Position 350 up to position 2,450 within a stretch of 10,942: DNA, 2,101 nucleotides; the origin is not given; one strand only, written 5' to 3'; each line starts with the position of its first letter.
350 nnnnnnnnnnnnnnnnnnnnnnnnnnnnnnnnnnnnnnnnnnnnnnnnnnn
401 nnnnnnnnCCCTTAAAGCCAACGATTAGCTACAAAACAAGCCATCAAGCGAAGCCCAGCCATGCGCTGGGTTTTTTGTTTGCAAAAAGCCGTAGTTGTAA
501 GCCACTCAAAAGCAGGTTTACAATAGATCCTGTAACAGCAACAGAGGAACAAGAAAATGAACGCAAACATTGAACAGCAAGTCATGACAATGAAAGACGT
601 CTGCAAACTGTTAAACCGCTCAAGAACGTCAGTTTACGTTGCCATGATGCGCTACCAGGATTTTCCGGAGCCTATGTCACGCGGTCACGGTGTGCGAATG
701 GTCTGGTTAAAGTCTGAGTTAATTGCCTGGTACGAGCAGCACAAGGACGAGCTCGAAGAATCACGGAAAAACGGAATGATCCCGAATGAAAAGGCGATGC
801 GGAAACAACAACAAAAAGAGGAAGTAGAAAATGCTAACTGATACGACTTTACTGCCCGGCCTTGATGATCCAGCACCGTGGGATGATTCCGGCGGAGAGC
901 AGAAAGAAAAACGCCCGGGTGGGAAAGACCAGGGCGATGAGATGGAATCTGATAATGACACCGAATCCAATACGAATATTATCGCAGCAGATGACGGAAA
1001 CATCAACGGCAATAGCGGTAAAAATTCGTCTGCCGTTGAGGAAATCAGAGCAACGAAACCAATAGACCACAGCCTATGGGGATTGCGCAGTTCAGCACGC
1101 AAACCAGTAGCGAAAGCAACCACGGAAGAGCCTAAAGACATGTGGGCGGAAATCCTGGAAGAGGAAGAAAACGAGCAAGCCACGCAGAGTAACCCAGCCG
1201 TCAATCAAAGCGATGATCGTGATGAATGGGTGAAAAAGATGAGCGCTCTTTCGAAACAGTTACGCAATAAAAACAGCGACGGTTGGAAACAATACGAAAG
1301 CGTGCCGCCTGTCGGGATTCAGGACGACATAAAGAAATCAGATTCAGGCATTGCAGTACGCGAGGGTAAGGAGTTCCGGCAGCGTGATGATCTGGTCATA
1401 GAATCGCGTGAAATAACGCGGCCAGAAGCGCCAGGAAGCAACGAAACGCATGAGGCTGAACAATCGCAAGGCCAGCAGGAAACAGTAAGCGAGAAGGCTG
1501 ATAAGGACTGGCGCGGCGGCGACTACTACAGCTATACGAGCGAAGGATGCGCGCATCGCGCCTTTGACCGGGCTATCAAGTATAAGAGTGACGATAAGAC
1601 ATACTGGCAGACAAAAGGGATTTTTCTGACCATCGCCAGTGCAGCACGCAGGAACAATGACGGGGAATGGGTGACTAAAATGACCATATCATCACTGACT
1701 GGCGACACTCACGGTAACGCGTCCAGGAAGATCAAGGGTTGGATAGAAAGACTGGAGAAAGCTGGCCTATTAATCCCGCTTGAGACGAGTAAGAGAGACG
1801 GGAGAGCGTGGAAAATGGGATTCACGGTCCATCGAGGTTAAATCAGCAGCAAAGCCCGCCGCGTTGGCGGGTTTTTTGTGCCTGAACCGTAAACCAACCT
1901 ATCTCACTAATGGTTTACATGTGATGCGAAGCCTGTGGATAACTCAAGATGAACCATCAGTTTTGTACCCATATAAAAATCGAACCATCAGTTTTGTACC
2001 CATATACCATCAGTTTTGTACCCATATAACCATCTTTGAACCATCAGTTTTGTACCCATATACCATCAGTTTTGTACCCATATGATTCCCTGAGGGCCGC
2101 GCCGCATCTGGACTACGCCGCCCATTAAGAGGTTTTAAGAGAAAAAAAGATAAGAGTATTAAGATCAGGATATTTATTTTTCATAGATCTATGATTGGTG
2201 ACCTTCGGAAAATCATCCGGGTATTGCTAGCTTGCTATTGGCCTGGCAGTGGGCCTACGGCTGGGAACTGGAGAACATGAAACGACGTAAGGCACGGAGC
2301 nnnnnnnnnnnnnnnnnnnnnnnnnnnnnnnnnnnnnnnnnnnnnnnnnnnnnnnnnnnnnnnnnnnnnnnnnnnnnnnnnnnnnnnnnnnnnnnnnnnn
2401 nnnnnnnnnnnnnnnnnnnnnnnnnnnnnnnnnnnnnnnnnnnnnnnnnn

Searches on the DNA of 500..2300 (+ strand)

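Call 71: search_dna_similar(query=window:500-2300:+, collection=ecoli_genomes, mode=near, max_rows=12)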
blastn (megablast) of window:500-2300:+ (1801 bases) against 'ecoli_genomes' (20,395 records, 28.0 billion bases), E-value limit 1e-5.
No match.
